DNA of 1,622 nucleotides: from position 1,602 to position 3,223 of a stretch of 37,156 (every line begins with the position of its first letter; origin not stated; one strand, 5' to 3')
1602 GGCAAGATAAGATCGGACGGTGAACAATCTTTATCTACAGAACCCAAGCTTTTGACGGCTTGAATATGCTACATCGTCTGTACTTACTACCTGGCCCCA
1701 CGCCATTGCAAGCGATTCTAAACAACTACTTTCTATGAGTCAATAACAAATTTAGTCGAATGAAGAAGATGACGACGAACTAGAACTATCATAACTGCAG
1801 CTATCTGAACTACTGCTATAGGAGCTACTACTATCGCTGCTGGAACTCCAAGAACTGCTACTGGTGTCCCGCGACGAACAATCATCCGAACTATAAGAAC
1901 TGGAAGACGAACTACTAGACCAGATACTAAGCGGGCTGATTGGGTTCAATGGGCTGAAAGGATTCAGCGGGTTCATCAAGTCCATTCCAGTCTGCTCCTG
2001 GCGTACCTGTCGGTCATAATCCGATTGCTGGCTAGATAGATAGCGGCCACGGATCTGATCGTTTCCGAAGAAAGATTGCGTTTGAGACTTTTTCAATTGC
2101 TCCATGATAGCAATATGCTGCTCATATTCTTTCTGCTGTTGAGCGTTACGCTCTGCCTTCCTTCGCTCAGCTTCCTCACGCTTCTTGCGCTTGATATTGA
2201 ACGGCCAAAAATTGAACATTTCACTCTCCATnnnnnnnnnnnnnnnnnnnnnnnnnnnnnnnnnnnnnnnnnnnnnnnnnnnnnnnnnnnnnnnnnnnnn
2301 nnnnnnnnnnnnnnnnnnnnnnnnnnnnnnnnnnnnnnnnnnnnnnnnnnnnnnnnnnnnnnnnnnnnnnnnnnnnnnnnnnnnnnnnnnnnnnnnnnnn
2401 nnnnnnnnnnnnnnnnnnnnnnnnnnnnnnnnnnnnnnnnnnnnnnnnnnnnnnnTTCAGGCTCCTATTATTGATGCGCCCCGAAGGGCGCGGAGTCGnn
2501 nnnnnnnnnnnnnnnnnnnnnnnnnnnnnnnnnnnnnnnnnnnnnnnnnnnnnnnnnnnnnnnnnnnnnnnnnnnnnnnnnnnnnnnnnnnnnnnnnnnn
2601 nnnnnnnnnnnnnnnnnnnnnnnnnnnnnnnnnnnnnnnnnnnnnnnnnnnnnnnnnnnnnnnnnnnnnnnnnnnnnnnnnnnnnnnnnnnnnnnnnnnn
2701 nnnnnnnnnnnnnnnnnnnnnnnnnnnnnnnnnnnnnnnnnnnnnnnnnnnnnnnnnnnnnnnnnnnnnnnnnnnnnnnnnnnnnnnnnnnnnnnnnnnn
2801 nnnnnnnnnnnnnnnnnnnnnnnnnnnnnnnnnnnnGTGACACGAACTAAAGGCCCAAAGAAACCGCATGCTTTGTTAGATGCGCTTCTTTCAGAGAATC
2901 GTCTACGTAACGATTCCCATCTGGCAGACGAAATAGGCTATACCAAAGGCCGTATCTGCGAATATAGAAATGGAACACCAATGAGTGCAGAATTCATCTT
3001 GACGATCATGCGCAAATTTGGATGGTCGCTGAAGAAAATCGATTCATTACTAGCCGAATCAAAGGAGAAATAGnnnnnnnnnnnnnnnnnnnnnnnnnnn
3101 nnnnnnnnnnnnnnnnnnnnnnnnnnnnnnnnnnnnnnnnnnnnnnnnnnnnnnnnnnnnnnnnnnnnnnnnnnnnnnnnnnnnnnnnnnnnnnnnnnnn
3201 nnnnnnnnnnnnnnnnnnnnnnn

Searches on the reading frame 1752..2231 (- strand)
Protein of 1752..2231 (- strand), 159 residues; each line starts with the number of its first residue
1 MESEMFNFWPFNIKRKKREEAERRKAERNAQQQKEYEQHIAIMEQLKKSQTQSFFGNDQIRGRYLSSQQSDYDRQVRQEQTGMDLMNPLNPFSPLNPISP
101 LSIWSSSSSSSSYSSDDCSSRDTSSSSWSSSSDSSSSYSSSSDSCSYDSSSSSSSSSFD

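Call 16: search_protein_families(library=phrogs, proteins=[window:1752-2231:-], max_evalue=0.01)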
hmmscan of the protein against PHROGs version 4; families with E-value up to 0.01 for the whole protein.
window:1752-2231:- (159 aa): 0 families

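Call 80: search_protein_families(library=pfam, proteins=[window:1752-2231:-], max_evalue=0.01)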
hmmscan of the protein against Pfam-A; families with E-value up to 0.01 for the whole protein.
window:1752-2231:- (159 aa): 0 families

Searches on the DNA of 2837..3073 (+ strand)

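Call 50: search_rna_families(sources=[L001, L012, L014, L017, L018, L019, L020, L021], threshold=gathering)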
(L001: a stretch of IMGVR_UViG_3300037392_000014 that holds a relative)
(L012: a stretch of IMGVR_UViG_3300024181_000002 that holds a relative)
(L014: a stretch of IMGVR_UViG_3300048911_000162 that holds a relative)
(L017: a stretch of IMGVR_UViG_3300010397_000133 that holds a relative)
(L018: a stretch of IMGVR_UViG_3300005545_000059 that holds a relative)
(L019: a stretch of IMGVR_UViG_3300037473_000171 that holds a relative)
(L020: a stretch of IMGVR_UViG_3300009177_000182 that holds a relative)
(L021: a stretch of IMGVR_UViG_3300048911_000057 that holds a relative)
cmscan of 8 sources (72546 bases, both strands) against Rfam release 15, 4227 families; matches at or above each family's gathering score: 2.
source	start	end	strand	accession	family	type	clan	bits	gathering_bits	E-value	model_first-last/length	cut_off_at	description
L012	4597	4722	-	RF02932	Betaproteobacteria-1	Gene; sRNA;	-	73.4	49.4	1.5e-11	1-120/120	no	Betaproteobacteria-1 RNA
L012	12053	12157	+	RF00005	tRNA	Gene; tRNA;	CL00001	31.4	29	0.015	1-71/71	no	tRNA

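Call 51: search_rna_families(source=L012, start=4400, end=5000, threshold=evalue, max_evalue=1, show_alignments=2)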
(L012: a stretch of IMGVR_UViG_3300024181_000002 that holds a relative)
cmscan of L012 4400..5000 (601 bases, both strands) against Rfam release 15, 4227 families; matches with E-value up to 1: 2.
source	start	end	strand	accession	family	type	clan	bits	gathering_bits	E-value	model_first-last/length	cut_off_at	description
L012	4597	4722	-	RF02932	Betaproteobacteria-1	Gene; sRNA;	-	73.4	49.4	1.3e-13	1-120/120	no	Betaproteobacteria-1 RNA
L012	4591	4803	-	RF02272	Vax2os1_3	Gene; lncRNA;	-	15.5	50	0.91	1-199/199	no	Vax2os1 conserved region 3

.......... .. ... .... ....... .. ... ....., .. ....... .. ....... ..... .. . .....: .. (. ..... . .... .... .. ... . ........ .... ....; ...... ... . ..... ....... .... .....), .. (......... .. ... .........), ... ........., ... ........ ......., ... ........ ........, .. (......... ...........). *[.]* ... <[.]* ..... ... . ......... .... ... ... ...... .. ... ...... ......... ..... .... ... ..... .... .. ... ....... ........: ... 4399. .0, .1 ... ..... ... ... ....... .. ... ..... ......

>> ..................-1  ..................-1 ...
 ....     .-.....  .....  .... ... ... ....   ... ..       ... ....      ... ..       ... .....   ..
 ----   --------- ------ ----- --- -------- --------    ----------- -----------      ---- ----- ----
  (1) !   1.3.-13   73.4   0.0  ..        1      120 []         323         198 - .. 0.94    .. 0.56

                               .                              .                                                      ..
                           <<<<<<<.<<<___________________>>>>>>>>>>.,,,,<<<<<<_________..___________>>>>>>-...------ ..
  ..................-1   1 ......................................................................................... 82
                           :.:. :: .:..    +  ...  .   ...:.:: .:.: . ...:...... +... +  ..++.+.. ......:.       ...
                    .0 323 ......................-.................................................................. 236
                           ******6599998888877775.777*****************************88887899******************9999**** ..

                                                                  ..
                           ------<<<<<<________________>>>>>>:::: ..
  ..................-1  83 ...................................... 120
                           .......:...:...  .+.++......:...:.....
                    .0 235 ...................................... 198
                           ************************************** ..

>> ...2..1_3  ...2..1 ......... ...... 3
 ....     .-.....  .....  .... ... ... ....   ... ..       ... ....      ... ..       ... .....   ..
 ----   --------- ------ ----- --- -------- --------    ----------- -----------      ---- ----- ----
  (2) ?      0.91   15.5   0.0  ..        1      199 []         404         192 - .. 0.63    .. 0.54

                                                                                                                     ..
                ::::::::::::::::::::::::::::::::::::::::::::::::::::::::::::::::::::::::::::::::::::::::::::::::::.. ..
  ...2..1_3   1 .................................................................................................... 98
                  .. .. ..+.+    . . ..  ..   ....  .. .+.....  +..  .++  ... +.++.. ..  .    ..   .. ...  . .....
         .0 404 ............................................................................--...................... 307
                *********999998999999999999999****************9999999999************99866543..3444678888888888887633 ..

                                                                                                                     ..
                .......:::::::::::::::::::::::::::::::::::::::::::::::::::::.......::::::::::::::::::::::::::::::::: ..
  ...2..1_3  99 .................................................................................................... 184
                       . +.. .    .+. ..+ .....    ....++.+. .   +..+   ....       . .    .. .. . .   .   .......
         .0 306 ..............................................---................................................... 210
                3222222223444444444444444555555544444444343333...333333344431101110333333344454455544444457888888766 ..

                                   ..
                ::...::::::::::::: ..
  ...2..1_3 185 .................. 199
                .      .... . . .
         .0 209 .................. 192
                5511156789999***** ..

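Call 98: search_dna_similar(query=L012:4470-4960:-, collection=phages, mode=distant, max_evalue=0.001, max_rows=20)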
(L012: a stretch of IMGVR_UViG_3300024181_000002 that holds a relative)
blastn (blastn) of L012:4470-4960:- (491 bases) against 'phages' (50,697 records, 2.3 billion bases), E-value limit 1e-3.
No match.
